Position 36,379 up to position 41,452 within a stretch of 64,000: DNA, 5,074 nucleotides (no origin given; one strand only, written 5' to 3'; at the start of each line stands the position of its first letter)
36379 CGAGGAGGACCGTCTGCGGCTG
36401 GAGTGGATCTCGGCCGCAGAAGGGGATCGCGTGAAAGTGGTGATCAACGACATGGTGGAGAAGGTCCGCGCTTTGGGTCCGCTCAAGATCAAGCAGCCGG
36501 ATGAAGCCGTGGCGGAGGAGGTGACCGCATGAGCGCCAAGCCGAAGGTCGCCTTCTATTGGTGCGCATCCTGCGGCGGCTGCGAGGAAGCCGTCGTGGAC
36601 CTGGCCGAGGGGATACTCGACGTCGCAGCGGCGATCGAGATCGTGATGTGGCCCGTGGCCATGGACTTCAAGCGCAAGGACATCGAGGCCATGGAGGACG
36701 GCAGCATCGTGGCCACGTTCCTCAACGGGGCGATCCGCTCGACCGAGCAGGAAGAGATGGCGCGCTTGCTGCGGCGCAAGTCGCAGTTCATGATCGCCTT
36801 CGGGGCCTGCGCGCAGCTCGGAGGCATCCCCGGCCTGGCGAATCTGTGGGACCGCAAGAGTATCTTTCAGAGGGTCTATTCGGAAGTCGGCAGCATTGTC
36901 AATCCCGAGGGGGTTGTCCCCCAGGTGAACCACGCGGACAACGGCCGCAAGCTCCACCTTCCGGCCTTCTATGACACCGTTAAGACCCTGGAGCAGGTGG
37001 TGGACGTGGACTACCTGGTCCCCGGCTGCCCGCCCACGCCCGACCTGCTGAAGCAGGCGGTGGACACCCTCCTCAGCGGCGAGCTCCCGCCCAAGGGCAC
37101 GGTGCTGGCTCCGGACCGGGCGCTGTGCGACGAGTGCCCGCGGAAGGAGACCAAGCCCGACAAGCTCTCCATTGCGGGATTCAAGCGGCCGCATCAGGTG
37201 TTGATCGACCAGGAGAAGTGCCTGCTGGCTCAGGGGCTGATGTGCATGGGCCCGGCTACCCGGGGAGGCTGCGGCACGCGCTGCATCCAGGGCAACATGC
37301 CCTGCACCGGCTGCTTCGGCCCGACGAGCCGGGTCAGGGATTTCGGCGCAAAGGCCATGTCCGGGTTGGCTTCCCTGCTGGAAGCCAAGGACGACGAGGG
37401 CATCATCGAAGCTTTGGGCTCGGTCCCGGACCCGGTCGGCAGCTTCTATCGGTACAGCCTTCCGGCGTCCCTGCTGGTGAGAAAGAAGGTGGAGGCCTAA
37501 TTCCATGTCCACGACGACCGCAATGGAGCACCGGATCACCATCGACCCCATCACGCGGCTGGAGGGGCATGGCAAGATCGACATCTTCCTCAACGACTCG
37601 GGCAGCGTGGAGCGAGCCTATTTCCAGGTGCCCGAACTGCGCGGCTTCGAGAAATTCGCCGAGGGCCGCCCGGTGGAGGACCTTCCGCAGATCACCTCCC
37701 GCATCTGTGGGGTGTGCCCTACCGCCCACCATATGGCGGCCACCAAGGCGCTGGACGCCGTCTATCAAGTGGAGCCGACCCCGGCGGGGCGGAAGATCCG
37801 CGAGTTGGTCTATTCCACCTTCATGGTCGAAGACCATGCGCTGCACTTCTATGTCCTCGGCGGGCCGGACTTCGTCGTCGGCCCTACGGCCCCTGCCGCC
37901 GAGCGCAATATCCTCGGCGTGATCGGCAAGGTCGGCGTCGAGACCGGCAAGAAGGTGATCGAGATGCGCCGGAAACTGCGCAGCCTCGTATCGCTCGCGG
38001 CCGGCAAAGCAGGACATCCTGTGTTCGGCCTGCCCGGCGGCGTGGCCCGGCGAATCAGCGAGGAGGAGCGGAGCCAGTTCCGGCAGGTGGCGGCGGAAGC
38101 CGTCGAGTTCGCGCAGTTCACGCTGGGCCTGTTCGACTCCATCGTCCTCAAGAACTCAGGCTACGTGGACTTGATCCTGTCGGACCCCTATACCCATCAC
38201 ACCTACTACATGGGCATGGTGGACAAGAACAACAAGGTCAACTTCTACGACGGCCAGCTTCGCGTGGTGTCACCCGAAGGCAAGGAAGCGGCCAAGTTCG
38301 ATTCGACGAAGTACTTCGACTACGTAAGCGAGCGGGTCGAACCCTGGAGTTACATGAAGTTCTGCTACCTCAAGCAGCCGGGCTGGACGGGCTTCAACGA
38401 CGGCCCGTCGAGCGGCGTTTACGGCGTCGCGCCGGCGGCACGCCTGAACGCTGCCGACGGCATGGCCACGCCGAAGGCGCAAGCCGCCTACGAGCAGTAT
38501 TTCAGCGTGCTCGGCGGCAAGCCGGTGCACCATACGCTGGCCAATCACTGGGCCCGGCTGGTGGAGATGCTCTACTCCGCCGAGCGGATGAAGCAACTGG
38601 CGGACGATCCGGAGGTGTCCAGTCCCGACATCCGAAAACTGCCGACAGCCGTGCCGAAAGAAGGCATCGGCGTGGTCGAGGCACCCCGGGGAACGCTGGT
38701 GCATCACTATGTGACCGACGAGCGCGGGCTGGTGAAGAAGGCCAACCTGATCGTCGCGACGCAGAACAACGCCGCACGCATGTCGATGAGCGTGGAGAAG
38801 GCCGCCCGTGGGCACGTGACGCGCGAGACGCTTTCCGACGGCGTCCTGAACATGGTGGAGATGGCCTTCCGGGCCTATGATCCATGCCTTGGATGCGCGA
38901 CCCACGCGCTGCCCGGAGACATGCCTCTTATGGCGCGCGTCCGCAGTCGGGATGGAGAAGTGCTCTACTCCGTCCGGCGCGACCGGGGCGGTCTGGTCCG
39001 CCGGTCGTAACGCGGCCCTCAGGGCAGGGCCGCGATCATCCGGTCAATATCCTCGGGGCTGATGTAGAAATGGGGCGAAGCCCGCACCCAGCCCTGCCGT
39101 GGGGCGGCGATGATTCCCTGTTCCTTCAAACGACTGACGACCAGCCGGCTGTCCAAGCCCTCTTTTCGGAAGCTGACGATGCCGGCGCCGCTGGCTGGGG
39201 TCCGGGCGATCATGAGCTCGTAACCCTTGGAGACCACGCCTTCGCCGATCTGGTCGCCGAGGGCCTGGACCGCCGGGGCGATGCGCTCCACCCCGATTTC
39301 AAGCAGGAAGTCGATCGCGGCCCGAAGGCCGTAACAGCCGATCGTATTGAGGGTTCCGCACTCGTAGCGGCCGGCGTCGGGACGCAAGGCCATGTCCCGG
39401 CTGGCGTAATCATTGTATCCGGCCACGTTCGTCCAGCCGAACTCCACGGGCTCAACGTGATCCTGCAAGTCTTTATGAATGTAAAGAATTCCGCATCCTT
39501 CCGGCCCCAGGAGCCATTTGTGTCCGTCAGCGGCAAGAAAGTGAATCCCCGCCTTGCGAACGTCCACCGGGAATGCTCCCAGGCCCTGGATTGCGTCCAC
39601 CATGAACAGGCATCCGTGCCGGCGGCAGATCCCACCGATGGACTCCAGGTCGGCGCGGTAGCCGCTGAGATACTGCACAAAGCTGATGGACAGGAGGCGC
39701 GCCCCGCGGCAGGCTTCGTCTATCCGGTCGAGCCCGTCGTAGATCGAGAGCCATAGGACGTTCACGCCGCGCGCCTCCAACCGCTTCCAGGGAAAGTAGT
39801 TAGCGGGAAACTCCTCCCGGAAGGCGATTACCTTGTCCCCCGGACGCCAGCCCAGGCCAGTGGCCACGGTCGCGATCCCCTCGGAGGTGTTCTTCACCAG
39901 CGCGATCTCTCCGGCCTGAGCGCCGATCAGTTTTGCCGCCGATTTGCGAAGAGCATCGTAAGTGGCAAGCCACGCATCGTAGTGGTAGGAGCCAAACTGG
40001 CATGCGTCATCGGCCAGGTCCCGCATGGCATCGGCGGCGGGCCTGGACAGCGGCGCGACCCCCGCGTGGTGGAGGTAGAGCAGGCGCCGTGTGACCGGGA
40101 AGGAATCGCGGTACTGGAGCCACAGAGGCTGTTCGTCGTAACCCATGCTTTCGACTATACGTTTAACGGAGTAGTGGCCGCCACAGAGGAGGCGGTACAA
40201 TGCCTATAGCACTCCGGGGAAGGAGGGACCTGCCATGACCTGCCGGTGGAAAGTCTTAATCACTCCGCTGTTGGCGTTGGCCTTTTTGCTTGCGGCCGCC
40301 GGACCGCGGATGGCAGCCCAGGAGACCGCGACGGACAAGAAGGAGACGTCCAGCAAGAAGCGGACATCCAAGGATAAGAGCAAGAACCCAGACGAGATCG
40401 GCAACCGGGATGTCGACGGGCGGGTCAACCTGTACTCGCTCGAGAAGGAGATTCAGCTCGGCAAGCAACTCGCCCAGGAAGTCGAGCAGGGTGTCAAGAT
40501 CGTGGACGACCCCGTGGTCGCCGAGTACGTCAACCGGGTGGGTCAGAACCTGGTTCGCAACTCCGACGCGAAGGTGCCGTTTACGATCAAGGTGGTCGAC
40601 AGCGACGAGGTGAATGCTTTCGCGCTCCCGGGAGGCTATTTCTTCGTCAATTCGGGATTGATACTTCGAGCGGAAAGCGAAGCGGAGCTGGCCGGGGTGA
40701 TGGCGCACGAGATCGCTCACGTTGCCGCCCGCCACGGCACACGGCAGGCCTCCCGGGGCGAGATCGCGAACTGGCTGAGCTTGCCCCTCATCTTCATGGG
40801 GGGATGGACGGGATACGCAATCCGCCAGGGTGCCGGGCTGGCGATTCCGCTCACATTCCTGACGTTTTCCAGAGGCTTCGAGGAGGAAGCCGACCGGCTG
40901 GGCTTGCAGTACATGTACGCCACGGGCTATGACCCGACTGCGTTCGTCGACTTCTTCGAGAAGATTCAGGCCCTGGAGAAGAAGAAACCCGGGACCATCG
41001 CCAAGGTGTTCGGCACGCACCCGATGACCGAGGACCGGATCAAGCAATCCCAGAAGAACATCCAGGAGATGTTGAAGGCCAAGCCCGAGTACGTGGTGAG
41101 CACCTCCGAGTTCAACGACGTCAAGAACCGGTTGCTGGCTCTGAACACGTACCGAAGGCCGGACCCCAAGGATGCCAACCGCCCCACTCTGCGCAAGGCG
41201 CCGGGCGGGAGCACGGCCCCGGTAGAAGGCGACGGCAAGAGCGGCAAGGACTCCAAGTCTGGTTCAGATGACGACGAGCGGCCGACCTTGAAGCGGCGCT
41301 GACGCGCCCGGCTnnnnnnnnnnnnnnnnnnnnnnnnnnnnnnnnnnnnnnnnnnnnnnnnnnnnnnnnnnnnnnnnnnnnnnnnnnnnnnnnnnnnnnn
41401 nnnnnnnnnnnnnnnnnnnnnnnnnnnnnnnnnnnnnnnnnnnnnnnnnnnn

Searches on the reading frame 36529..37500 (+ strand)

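Call 8: search_protein_families(library=pfam, proteins=[window:36529-37500:+], max_evalue=0.0001)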
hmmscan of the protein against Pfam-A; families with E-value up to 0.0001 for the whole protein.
window:36529-37500:+ (323 aa): 1 family
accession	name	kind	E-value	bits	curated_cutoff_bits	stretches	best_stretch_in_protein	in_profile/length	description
PF01058.29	Oxidored_q6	-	4.4e-20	72.2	27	1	15-178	1-125/128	NADH ubiquinone oxidoreductase, 20 Kd subunit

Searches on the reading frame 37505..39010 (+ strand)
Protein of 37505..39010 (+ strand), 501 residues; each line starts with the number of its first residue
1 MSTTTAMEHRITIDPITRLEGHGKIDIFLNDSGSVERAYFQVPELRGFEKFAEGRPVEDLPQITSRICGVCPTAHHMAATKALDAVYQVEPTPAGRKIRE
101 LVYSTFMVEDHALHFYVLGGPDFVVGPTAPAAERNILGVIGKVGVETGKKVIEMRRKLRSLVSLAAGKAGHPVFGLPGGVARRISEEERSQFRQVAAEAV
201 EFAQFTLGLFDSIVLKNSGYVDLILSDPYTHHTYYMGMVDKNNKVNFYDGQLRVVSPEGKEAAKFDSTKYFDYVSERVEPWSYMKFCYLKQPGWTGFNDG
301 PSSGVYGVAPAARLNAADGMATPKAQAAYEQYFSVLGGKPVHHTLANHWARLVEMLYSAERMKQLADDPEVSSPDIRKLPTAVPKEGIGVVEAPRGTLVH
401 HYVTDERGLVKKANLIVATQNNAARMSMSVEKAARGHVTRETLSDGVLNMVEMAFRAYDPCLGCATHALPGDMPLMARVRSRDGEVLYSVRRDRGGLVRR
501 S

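Call 8: search_protein_families(library=pfam, proteins=[window:37505-39010:+], max_evalue=0.0001)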
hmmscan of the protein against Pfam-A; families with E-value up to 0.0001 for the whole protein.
window:37505-39010:+ (501 aa): 1 family
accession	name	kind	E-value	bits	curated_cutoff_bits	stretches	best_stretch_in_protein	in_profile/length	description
PF00374.24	NiFeSe_Hases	-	8.5e-37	127.7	25.8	2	46-124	1-79/508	Nickel-dependent hydrogenase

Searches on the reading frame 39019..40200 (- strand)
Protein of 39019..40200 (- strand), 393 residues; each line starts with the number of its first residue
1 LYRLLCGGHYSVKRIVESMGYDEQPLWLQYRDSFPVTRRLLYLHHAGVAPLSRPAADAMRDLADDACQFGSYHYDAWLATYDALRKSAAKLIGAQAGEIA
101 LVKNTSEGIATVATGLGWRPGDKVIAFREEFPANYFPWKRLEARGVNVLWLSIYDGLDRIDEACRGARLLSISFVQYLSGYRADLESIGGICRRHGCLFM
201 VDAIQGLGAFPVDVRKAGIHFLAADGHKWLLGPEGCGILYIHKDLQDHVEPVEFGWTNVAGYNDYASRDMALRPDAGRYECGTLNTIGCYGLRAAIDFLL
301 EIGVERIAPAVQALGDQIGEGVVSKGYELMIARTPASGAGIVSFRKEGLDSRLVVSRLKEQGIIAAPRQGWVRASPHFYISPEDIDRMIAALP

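Call 65: search_protein_families(library=pfam, proteins=[window:39019-40200:-], max_evalue=0.00001)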
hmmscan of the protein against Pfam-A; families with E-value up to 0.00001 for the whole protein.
window:39019-40200:- (393 aa): 1 family
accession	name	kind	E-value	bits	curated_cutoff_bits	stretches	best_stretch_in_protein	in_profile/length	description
PF00266.25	Aminotran_5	-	1.8e-49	169.1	21.5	1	78-365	42-335/371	Aminotransferase class-V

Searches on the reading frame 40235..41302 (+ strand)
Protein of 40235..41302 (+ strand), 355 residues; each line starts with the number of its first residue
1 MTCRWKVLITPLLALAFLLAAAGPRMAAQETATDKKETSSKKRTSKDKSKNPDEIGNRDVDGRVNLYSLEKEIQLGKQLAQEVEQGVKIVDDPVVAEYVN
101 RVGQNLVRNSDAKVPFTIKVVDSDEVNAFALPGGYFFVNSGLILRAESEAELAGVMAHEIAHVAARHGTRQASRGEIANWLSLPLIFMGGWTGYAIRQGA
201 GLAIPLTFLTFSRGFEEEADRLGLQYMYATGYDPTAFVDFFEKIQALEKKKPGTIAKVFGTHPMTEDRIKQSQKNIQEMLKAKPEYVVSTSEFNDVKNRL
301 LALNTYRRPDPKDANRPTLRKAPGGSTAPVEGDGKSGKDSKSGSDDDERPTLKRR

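Call 65: search_protein_families(library=pfam, proteins=[window:40235-41302:+], max_evalue=0.00001)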
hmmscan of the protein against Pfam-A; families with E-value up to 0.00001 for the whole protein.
window:40235-41302:+ (355 aa): 1 family
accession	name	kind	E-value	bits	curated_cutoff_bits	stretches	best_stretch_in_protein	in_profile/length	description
PF01435.24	Peptidase_M48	-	1e-33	117.2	20.3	1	96-271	4-181/186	Peptidase family M48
